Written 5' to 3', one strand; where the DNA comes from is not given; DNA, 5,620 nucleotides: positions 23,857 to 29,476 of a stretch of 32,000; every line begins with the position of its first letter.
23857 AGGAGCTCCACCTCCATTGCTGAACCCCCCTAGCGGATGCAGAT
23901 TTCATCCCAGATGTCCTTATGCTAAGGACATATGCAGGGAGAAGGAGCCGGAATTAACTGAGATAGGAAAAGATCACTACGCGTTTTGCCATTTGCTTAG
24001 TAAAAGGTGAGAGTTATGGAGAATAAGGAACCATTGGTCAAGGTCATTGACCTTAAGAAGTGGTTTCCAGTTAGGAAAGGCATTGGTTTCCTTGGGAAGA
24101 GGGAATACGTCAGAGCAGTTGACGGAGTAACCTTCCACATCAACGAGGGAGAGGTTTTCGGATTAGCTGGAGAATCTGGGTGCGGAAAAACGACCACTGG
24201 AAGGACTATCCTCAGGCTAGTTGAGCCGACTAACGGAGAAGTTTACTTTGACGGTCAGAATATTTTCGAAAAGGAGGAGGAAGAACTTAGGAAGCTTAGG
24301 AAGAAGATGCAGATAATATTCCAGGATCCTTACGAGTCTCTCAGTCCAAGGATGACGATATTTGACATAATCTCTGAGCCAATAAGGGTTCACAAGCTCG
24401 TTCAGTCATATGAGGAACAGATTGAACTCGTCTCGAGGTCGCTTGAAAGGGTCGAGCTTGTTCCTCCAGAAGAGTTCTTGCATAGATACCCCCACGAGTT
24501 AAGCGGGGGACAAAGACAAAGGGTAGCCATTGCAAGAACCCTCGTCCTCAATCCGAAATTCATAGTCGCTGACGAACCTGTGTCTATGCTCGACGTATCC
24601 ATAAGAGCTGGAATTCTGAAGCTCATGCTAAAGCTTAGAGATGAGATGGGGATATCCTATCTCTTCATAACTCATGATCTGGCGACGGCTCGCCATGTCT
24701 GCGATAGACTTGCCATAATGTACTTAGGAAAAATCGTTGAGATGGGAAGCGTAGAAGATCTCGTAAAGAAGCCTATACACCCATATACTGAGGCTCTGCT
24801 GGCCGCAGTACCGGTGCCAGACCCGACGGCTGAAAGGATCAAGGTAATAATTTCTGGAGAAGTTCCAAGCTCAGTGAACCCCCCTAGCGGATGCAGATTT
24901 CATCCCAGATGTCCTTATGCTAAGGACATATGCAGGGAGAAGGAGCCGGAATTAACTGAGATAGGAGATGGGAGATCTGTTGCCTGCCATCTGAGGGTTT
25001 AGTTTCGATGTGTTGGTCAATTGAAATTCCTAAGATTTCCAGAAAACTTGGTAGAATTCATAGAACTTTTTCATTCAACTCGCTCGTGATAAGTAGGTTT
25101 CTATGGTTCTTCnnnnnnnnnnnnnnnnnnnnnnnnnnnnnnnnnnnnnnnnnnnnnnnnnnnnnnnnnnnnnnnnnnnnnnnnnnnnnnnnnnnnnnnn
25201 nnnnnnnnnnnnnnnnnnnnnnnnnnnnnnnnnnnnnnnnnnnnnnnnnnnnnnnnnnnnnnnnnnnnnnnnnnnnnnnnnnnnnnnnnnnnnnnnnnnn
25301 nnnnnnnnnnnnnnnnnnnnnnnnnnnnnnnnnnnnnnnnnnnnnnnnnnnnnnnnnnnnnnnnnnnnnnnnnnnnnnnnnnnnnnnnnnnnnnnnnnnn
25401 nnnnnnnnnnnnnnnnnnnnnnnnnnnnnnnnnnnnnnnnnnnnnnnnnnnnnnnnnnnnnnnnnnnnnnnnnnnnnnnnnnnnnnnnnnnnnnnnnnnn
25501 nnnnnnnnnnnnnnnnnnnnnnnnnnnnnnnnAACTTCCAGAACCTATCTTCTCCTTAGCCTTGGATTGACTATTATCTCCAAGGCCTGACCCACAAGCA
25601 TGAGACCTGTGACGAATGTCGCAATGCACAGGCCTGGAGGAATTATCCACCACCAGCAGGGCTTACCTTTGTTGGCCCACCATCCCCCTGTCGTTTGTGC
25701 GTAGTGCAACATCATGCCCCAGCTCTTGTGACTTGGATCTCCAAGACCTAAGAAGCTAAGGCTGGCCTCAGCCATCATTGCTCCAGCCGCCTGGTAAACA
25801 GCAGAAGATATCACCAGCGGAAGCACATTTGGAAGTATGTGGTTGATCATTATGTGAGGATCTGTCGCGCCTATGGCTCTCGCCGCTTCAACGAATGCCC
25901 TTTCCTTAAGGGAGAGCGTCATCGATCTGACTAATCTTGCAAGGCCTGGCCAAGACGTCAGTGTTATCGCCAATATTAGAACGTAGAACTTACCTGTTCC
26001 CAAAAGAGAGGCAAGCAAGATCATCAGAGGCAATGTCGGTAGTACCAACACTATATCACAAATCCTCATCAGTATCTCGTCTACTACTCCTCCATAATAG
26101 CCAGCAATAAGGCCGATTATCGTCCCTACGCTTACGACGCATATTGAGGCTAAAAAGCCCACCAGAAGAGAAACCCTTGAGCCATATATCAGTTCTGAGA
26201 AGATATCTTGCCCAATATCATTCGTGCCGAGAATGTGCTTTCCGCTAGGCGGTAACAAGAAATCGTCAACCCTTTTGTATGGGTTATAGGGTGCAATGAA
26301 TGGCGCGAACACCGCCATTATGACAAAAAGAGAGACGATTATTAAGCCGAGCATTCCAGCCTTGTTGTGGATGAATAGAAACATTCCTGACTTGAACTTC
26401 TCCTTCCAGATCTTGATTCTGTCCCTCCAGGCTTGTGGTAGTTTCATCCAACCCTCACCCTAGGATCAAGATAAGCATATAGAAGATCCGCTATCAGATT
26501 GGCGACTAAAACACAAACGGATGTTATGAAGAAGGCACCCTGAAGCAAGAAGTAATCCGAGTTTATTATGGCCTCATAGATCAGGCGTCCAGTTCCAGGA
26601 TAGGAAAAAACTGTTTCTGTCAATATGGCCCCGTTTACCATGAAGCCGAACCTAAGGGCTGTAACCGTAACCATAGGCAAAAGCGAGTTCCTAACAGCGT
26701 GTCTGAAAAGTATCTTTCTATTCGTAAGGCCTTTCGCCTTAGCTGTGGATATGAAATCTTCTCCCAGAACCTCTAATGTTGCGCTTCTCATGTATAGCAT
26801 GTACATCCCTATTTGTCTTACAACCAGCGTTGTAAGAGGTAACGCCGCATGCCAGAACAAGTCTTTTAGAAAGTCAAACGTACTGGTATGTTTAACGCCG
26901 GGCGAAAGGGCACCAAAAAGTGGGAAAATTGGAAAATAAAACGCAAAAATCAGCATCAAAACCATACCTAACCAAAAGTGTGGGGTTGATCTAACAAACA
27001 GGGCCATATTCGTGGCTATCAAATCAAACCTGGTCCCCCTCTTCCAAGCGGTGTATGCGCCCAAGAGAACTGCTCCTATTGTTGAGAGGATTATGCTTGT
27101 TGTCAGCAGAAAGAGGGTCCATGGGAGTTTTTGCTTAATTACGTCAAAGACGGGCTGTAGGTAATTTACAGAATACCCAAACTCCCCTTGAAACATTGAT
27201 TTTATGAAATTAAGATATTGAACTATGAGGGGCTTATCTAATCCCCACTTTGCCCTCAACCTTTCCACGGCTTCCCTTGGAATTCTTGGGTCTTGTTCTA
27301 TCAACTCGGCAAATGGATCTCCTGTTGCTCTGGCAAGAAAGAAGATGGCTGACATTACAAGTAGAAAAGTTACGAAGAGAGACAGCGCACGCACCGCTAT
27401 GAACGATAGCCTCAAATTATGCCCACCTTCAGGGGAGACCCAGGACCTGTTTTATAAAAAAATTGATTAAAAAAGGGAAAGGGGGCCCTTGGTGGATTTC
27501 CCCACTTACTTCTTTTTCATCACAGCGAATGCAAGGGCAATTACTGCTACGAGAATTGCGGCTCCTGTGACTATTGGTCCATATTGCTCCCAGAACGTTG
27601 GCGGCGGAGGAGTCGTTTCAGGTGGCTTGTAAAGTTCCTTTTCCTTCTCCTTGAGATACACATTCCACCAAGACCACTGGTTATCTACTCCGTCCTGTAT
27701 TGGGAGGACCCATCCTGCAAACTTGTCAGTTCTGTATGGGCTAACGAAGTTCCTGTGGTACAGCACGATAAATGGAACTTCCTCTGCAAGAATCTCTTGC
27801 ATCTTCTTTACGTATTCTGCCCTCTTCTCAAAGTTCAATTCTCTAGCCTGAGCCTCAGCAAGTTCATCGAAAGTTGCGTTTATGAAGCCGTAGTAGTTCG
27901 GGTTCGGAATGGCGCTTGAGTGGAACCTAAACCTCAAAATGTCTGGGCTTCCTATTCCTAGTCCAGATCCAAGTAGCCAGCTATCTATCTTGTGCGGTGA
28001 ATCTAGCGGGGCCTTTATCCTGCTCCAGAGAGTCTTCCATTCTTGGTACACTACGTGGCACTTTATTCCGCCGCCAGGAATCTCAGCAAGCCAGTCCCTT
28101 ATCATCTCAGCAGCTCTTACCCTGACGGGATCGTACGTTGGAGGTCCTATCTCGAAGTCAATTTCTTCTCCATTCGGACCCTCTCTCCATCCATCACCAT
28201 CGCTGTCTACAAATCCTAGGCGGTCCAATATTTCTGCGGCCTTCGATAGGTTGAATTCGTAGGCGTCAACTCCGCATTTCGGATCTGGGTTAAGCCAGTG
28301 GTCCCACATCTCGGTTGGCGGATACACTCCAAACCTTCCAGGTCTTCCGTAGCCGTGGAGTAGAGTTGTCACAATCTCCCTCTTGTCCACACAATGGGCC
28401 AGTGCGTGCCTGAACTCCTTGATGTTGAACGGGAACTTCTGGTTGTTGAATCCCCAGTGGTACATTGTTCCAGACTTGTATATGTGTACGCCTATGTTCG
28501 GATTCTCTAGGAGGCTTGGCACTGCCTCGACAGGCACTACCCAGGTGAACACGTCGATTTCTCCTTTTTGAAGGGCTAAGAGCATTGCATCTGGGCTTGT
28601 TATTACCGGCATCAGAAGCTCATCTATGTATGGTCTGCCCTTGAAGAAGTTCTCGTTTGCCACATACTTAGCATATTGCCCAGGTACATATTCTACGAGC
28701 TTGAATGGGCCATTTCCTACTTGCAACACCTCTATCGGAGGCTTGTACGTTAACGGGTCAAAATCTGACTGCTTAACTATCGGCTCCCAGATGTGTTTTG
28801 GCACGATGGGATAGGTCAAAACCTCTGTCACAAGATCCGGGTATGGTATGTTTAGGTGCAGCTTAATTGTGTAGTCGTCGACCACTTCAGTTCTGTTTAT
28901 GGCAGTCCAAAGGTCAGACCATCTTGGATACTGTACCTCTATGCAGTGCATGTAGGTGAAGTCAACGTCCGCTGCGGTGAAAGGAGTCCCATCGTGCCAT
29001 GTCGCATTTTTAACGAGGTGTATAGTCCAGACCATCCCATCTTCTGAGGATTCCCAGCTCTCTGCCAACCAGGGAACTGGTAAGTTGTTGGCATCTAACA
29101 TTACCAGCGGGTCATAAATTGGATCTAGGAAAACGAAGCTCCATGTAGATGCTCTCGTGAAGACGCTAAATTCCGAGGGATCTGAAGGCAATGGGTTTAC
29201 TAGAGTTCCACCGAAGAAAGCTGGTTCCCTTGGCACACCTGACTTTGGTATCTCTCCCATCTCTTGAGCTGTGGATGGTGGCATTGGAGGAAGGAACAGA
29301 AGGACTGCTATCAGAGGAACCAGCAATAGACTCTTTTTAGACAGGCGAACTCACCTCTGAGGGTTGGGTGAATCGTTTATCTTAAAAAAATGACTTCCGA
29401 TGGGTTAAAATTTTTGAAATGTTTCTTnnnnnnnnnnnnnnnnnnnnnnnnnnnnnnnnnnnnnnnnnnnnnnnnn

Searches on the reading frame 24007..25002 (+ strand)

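Call 10: search_protein_families(library=pfam, max_evalue=0.001, proteins=[window:24007-25002:+])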
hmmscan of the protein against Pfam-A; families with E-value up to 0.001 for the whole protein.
window:24007-25002:+ (331 aa): 2 families
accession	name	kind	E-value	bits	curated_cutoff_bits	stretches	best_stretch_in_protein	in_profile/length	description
PF00005.33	ABC_tran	-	3.1e-33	115.7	25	1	39-192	2-136/137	ABC transporter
PF08352.17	oligo_HPY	-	1.5e-20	73.8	27.1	1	244-309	1-65/65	Oligopeptide/dipeptide transporter, C-terminal region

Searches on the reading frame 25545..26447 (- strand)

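Call 10: search_protein_families(library=pfam, max_evalue=0.001, proteins=[window:25545-26447:-])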
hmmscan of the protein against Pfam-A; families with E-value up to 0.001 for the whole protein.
window:25545-26447:- (300 aa): 2 families
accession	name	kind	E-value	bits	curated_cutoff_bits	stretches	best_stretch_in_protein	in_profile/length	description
PF00528.27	BPD_transp_1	-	2.2e-30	106.2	26.4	1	108-299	1-184/184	Binding-protein-dependent transport system inner membrane component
PF12911.12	OppC_N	-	3.1e-12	46.6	23.9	1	25-67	10-53/53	N-terminal TM domain of oligopeptide transport permease C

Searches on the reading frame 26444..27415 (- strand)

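Call 10: search_protein_families(library=pfam, max_evalue=0.001, proteins=[window:26444-27415:-])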
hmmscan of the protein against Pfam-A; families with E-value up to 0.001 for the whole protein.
window:26444-27415:- (323 aa): 2 families
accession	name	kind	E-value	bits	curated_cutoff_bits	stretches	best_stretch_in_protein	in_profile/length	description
PF00528.27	BPD_transp_1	-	1e-42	146.4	26.4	1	115-321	1-183/184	Binding-protein-dependent transport system inner membrane component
PF19300.4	BPD_transp_1_N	-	9.8e-09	35.8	23.8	1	3-102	2-112/114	Binding-prot-dependent transport system membrane comp, N-term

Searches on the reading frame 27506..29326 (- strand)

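Call 10: search_protein_families(library=pfam, max_evalue=0.001, proteins=[window:27506-29326:-])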
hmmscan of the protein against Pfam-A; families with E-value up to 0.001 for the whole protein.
window:27506-29326:- (606 aa): 1 family
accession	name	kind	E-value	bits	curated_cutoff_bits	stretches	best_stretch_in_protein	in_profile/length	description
PF00496.27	SBP_bac_5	-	4.8e-74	250.1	32.4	1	83-438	2-335/368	Bacterial extracellular solute-binding proteins, family 5 Middle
